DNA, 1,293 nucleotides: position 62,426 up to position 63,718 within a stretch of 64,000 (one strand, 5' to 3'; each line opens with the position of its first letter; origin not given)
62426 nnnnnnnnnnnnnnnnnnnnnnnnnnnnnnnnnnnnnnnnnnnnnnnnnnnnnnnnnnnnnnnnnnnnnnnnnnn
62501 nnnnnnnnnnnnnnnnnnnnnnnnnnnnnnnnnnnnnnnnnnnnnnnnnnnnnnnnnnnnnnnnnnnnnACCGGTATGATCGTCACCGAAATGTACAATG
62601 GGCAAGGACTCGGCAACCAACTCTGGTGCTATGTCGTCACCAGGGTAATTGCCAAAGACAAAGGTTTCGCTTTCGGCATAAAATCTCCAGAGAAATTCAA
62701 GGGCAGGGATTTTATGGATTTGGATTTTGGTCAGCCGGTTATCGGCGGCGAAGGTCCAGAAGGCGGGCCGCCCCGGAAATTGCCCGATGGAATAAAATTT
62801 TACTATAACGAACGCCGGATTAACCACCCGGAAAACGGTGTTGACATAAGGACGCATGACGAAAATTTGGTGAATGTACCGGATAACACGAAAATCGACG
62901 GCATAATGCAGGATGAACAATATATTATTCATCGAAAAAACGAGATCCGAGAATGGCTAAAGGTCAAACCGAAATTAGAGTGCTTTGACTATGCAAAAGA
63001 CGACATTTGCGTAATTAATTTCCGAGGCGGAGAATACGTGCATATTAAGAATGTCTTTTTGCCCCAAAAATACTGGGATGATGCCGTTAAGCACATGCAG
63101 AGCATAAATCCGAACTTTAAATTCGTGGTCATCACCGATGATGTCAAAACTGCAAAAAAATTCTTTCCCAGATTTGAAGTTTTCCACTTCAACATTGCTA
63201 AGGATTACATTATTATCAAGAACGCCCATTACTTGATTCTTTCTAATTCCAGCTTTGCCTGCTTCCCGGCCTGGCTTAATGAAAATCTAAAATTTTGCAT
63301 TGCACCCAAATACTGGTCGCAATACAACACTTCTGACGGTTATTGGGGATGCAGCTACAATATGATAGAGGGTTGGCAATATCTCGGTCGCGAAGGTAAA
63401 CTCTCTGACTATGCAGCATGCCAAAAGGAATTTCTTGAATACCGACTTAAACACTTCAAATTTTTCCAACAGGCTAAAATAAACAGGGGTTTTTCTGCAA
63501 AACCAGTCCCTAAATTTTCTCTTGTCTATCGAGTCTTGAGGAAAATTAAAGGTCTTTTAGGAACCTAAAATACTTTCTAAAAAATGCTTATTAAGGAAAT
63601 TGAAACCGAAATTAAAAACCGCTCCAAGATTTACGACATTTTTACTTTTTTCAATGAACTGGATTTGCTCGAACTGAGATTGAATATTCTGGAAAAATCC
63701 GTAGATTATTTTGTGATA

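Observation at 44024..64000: Twenty-kilobase glycan locus encoding four activated 6-deoxy sugar pathways with ABC-transporter-dependent export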

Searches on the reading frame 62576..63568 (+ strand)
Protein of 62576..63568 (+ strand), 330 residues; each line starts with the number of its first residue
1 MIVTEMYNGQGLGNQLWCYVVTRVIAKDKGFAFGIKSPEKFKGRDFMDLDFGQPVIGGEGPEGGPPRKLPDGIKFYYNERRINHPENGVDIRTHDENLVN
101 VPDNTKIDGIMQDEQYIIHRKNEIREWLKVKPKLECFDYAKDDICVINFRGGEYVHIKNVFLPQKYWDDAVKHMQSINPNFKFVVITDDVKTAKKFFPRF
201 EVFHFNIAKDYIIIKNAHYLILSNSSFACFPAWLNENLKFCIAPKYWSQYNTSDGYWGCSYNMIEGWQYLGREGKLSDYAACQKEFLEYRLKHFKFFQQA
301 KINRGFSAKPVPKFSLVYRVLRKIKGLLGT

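Call 5: search_protein_families(library=ncbifam, proteins=[window:62576-63568:+], max_evalue=0.001)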
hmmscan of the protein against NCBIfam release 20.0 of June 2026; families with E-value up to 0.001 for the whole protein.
window:62576-63568:+ (330 aa): 0 families

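Call 6: search_protein_families(library=pfam, proteins=[window:62576-63568:+], max_evalue=0.01)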
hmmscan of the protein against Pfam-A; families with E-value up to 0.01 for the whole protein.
window:62576-63568:+ (330 aa): 2 families
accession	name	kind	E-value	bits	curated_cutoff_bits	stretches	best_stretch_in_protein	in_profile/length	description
PF01531.22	Glyco_transf_11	-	2.3e-06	27.5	23.9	1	94-251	111-282/298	Glycosyl transferase family 11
PF09607.16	BrkDBD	-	0.0069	16.7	23.4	0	114-135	33-53/58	Brinker DNA-binding domain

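Call 8: find_encoding_contigs(protein=window:62576-63568:+, flank=10000, max_places=6)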
Protein window:62576-63568:+ (330 aa): 1 contig read that carries it; 1 place shown.
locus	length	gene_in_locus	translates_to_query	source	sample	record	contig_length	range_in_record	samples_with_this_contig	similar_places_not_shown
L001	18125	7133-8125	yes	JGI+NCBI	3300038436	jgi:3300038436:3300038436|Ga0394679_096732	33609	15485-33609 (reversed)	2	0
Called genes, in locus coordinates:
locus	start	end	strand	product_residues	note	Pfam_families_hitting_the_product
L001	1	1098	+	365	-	?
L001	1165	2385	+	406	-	PF01041:DegT_DnrJ_EryC1, PF01212:Beta_elim_lyase (faint), PF00155:Aminotran_1_2, PF01053:Cys_Met_Meta_PP (weak)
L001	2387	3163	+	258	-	PF00483:NTP_transferase, PF12804:NTP_transf_3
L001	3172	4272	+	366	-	PF04321:RmlD_sub_bind, PF01073:3Beta_HSD, PF01370:Epimerase, PF02719:Polysacc_synt_2, PF07993:NAD_binding_4 (faint), PF16363:GDP_Man_Dehyd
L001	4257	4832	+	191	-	PF00908:dTDP_sugar_isom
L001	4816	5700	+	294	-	PF01073:3Beta_HSD (weak), PF01370:Epimerase, PF16363:GDP_Man_Dehyd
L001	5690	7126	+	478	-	PF00535:Glycos_transf_2, PF18922:DUF5672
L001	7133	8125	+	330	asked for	PF01531:Glyco_transf_11 (weak)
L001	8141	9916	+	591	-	PF04724:Glyco_transf_17, PF01531:Glyco_transf_11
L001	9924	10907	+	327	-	PF01073:3Beta_HSD, PF01370:Epimerase, PF02719:Polysacc_synt_2 (faint), PF04321:RmlD_sub_bind, PF16363:GDP_Man_Dehyd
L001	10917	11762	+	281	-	PF00535:Glycos_transf_2, PF10111:Glyco_tranf_2_2, PF13641:Glyco_tranf_2_3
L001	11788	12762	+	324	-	PF00535:Glycos_transf_2, PF10111:Glyco_tranf_2_2, PF13641:Glyco_tranf_2_3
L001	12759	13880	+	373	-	PF13439:Glyco_transf_4 (weak), PF00534:Glycos_transf_1, PF13692:Glyco_trans_1_4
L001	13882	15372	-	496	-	-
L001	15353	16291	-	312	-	PF00534:Glycos_transf_1, PF13692:Glyco_trans_1_4, PF13524:Glyco_trans_1_2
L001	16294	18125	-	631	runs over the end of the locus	PF13522:GATase_6, PF13537:GATase_7, PF00733:Asn_synthase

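Call 44: search_protein_families(library=pfam, proteins=[L001:8141-9916:+, L001:13882-15372:-, L001:9924-10907:+], max_evalue=0.01)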
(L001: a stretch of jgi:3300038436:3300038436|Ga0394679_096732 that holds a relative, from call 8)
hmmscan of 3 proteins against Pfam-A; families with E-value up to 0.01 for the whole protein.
L001:8141-9916:+ (591 aa): 2 families
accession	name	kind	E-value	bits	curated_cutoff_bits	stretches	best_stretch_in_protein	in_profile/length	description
PF01531.22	Glyco_transf_11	-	2.5e-34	119.3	23.9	1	378-590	88-296/298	Glycosyl transferase family 11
PF04724.18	Glyco_transf_17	-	6.9e-21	75.1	26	1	11-113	70-172/348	Glycosyltransferase family 17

L001:13882-15372:- (496 aa): 1 family
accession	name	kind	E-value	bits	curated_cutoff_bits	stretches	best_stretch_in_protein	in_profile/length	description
PF06558.17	SecM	-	0.00056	20.3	25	1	407-467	5-63/147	Secretion monitor precursor protein (SecM)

L001:9924-10907:+ (327 aa): 7 families
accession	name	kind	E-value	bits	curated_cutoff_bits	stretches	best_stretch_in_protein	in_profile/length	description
PF01370.27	Epimerase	-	4.1e-48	164.3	20.9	1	9-249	1-240/240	NAD dependent epimerase/dehydratase family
PF16363.11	GDP_Man_Dehyd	-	2.4e-42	146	27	1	10-315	1-332/332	GDP-mannose 4,6 dehydratase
PF02719.21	Polysacc_synt_2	-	2.6e-10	40.4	20.2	2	9-117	1-118/293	Polysaccharide biosynthesis protein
PF04321.23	RmlD_sub_bind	-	6.7e-08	32.4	27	1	8-271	2-235/287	RmlD substrate binding domain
PF01073.25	3Beta_HSD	-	1e-07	31.7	22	1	10-236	1-229/280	3-beta hydroxysteroid dehydrogenase/isomerase family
PF00106.31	adh_short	-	0.0026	17.7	26.6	1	7-76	1-70/195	short chain dehydrogenase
PF01262.27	AlaDh_PNT_C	-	0.006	16.5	23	0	5-45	27-66/214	Alanine dehydrogenase/PNT, C-terminal domain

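Call 77: search_protein_families(library=ncbifam, proteins=[L001:9924-10907:+, L001:10917-11762:+, L001:11788-12762:+, L001:12759-13880:+, L001:15353-16291:-, L001:8141-9916:+], max_evalue=0.00001)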
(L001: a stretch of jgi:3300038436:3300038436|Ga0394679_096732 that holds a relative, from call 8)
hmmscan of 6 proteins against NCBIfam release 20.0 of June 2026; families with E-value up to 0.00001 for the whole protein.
L001:9924-10907:+ (327 aa): 20 families
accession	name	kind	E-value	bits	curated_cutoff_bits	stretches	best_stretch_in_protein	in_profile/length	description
TIGR01181.1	dTDP_gluc_dehyt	equivalog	1.3e-41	142.8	365.1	1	8-325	1-317/321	dTDP-glucose 4,6-dehydratase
TIGR04180.1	EDH_00030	hypoth_equivalog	9e-36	123.4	475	1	9-306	1-296/297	NAD-dependent 4,6-dehydratase LegB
TIGR01179.1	galE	equivalog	4e-29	101.5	262.3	1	8-323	1-329/332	UDP-glucose 4-epimerase GalE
TIGR02197.1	heptose_epim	equivalog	1.6e-28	99.8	274.6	1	9-319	1-313/316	ADP-glyceromanno-heptose 6-epimerase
NF011728.1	PRK15181.1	equivalog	2.2e-28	99.3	760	1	7-320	16-338/348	Vi polysaccharide biosynthesis UDP-N-acetylglucosaminuronic acid C-4 epimerase TviC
NF007490.0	PRK10084.1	subfamily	1.9e-19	69.9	649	1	9-323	3-338/361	dTDP-glucose 4,6-dehydratase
NF007582.0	PRK10217.1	equivalog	3.8e-19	69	698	1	7-321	2-333/355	dTDP-glucose 4,6-dehydratase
NF008360.0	PRK11150.1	equivalog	8e-19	68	452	1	9-311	2-298/310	ADP-glyceromanno-heptose 6-epimerase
NF047922.1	GDPFucSynFcl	equivalog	6.9e-16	58.6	500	1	109-320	87-302/308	GDP-L-fucose synthase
NF007956.0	PRK10675.1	subfamily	4.4e-15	55.6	394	1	8-316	2-326/338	UDP-glucose 4-epimerase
TIGR02622.1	CDP_4_6_dhtase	equivalog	4e-13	49.2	278.45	1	4-322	2-333/352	CDP-glucose 4,6-dehydratase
TIGR01472.1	gmd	equivalog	2.2e-12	46.8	415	1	50-268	49-269/342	GDP-mannose 4,6-dehydratase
NF008872.0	PRK11908.1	equivalog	2.8e-11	43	294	1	7-321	2-337/349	bifunctional UDP-4-keto-pentose/UDP-xylose synthase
NF043036.1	ErythonDh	equivalog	2.6e-10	40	325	1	8-274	2-273/321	D-erythronate dehydrogenase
TIGR03466.1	HpnA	hypoth_equivalog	4.9e-10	38.8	367.65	1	8-268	2-247/327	hopanoid-associated sugar epimerase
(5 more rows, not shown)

L001:10917-11762:+ (281 aa): 17 families
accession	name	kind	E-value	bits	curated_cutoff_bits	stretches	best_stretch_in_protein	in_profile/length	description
NF053739.1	GlytfEpsEBac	equivalog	3.1e-37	128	450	1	6-186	1-187/265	glycosyltransferase EpsE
NF007482.0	PRK10073.1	equivalog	4.6e-25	88.3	423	1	2-99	2-101/334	glycosyltransferase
NF047683.1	TeichurnBiosyTuaG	equivalog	1.9e-24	86.7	400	1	1-142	1-145/252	teichuronic acid biosynthesis protein TuaG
NF007453.0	PRK10018.1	equivalog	2.5e-17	63.4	382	1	3-107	3-110/280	colanic acid biosynthesis glycosyltransferase WcaA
TIGR04017.1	WcaA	equivalog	4e-17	62.7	495.75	1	4-110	3-112/279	colanic acid biosynthesis glycosyltransferase WcaA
TIGR03937.1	PgaC_IcaA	equivalog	4.1e-17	62.2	422.3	1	4-134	43-175/407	poly-beta-1,6-N-acetyl-D-glucosamine synthase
NF050050.1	ProtGlycPglI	equivalog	2.1e-16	60.2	500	1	6-102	2-102/306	GalNAc(5)-diNAcBac-PP-undecaprenol beta-1,3-glucosyltransferase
NF041875.1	EPS_EpsD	equivalog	7.7e-16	58.4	370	1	8-119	1-115/325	exopolysaccharide biosynthesis glycosyltransferase EpsD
NF038302.1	EPS_HpsE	equivalog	1.3e-12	47.4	300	1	8-122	3-125/307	hormogonium polysaccharide biosynthesis glycosyltransferase HpsE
TIGR03111.1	glyc2_xrt_Gpos1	hypoth_equivalog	8.7e-12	44.5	363.95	1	3-117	46-165/439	TIGR03111 family XrtG-associated glycosyltransferase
NF041394.1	GtaseAglG_Halo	equivalog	6.9e-11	42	440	1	7-104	2-103/304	glucosyl-dolichyl phosphate glucuronosyltransferase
NF038299.1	EPS_HpsN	equivalog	1e-10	41.1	425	1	6-119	1-117/317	hormogonium polysaccharide biosynthesis glycosyltransferase HpsN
TIGR04440.1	glyco_TIGR04440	domain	3.8e-09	36.6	70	1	8-135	2-134/215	TIGR00180 family glycosyltransferase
TIGR04283.1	glyco_like_mftF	equivalog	7.6e-08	32.2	182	1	8-196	1-181/221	TIGR04283 family arsenosugar biosynthesis glycosyltransferase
TIGR03965.1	mycofact_glyco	equivalog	9.3e-08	31.4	280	1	5-132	73-202/467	mycofactocin biosynthesis glycosyltransferase MftF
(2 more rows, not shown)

L001:11788-12762:+ (324 aa): 26 families (the best 25 are shown)
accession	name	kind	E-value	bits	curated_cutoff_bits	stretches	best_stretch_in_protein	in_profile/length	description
NF047683.1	TeichurnBiosyTuaG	equivalog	2.1e-30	106.2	400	1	2-219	6-220/252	teichuronic acid biosynthesis protein TuaG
NF041875.1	EPS_EpsD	equivalog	5.2e-27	95.1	370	1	4-100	1-98/325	exopolysaccharide biosynthesis glycosyltransferase EpsD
NF007482.0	PRK10073.1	equivalog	1.5e-25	89.9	423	1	2-125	6-131/334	glycosyltransferase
TIGR03937.1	PgaC_IcaA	equivalog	4.4e-21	75.3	422.3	1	2-134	45-179/407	poly-beta-1,6-N-acetyl-D-glucosamine synthase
NF038302.1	EPS_HpsE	equivalog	2.8e-20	72.5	300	1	3-117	2-122/307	hormogonium polysaccharide biosynthesis glycosyltransferase HpsE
NF050050.1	ProtGlycPglI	equivalog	3.4e-20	72.6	500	1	1-120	1-121/306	GalNAc(5)-diNAcBac-PP-undecaprenol beta-1,3-glucosyltransferase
TIGR04283.1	glyco_like_mftF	equivalog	8.7e-20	71.3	182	1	4-112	1-104/221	TIGR04283 family arsenosugar biosynthesis glycosyltransferase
TIGR03965.1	mycofact_glyco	equivalog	2e-19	69.8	280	1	2-187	74-264/467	mycofactocin biosynthesis glycosyltransferase MftF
TIGR04017.1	WcaA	equivalog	1.8e-18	67.1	495.75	1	2-204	5-207/279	colanic acid biosynthesis glycosyltransferase WcaA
NF007453.0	PRK10018.1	equivalog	2.9e-18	66.5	382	1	2-208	6-212/280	colanic acid biosynthesis glycosyltransferase WcaA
NF038299.1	EPS_HpsN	equivalog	8.8e-17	61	425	1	2-112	1-113/317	hormogonium polysaccharide biosynthesis glycosyltransferase HpsN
NF053739.1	GlytfEpsEBac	equivalog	3e-16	59.2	450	1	2-105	1-107/265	glycosyltransferase EpsE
NF041394.1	GtaseAglG_Halo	equivalog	1.9e-15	57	440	1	3-114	2-116/304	glucosyl-dolichyl phosphate glucuronosyltransferase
TIGR04009.1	wcaE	equivalog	1.4e-13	50.7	369.2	1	4-126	3-129/248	colanic acid biosynthesis glycosyltransferase WcaE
TIGR03111.1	glyc2_xrt_Gpos1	hypoth_equivalog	4.8e-13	48.7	363.95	1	1-116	48-167/439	TIGR03111 family XrtG-associated glycosyltransferase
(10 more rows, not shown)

L001:12759-13880:+ (373 aa): 6 families
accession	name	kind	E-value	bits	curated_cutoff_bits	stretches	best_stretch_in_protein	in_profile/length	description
NF038229.1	Glyco4_Geo_Pelo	equivalog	1.9e-09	37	400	1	241-371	205-335/338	GPMC system family 4 glycosyltransferase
TIGR04348.1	TIGR04348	equivalog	3.8e-08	32.7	300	1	153-302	93-241/310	selenoneine biosynthesis selenosugar synthase SenB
TIGR03088.1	stp2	hypoth_equivalog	4.5e-06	26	409.05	1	202-371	197-372/374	TIGR03088 family PEP-CTERM/XrtA system glycosyltransferase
NF007396.0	PRK09922.1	equivalog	4.7e-06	25.7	385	1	189-342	169-331/361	lipopolysaccharide 1,6-galactosyltransferase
NF050056.1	ProtGlycPglH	equivalog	7.7e-06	25.2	600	0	20-302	10-281/354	GalNAc-alpha-(1->4)-GalNAc-alpha-(1->3)-diNAcBac-PP-undecaprenol alpha-1,4-N-acetyl-D-galactosaminyltransferase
NF047684.1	TeichurnBiosyTuaC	equivalog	9.9e-06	24.7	550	0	194-370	215-387/391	teichuronic acid biosynthesis protein TuaC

L001:15353-16291:- (312 aa): 27 families (the best 25 are shown)
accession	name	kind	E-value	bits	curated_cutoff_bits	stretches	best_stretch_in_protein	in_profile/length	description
TIGR03088.1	stp2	hypoth_equivalog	1.2e-24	87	409.05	1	128-310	185-373/374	TIGR03088 family PEP-CTERM/XrtA system glycosyltransferase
TIGR03999.1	thiol_BshA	equivalog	1.9e-22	79.8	273.7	1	86-311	137-374/375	N-acetyl-alpha-D-glucosaminyl L-malate synthase BshA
NF038229.1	Glyco4_Geo_Pelo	equivalog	7.9e-21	74.4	400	1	94-311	110-337/338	GPMC system family 4 glycosyltransferase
NF041876.1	EPS_EpsE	equivalog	9.4e-18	64.6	400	1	150-297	224-383/389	exopolysaccharide biosynthesis GT4 family glycosyltransferase EpsE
TIGR04063.1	stp3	hypoth_equivalog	3.4e-17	62.4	442.05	1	110-311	179-396/397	TIGR04063 family PEP-CTERM/XrtA system glycosyltransferase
NF046085.1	XrtY_assoc_Gly1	equivalog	3.2e-16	59.2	400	1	108-311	179-385/387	XrtY-associated glycosyltransferase XYAG1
NF050056.1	ProtGlycPglH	equivalog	4.6e-15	55.5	600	1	111-309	157-352/354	GalNAc-alpha-(1->4)-GalNAc-alpha-(1->3)-diNAcBac-PP-undecaprenol alpha-1,4-N-acetyl-D-galactosaminyltransferase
NF053787.1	GlcN_PG_synth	equivalog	7.5e-15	54.6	480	1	91-311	141-360/361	N-acetylglucosaminyl phosphatidylglycerol synthase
TIGR02149.1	glgA_Coryne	subfamily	7.2e-14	51.7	302.4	1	200-311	272-391/391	glycogen synthase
NF038295.1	EPS_HpsP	equivalog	1.2e-13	50.9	550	1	150-310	217-387/388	hormogonium polysaccharide biosynthesis glycosyltransferase HpsP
NF047684.1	TeichurnBiosyTuaC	equivalog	1.7e-13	50.3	550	1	151-311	230-390/391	teichuronic acid biosynthesis protein TuaC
NF012028.0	PRK15484.1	subfamily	2.9e-13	49.7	618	1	84-305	130-373/380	lipopolysaccharide N-acetylglucosaminyltransferase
TIGR03087.1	stp1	hypoth_equivalog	6.6e-12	45.3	316.65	1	161-306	249-393/397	TIGR03087 family PEP-CTERM/XrtA system glycosyltransferase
TIGR04047.1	MSMEG_0565_glyc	hypoth_equivalog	7.5e-12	45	259.85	1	204-308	269-372/373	MSMEG_0565 family glycosyltransferase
TIGR03449.1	mycothiol_MshA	equivalog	2.4e-11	43.2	462.5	1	205-310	297-403/406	D-inositol-3-phosphate glycosyltransferase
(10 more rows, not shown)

L001:8141-9916:+ (591 aa): 0 families
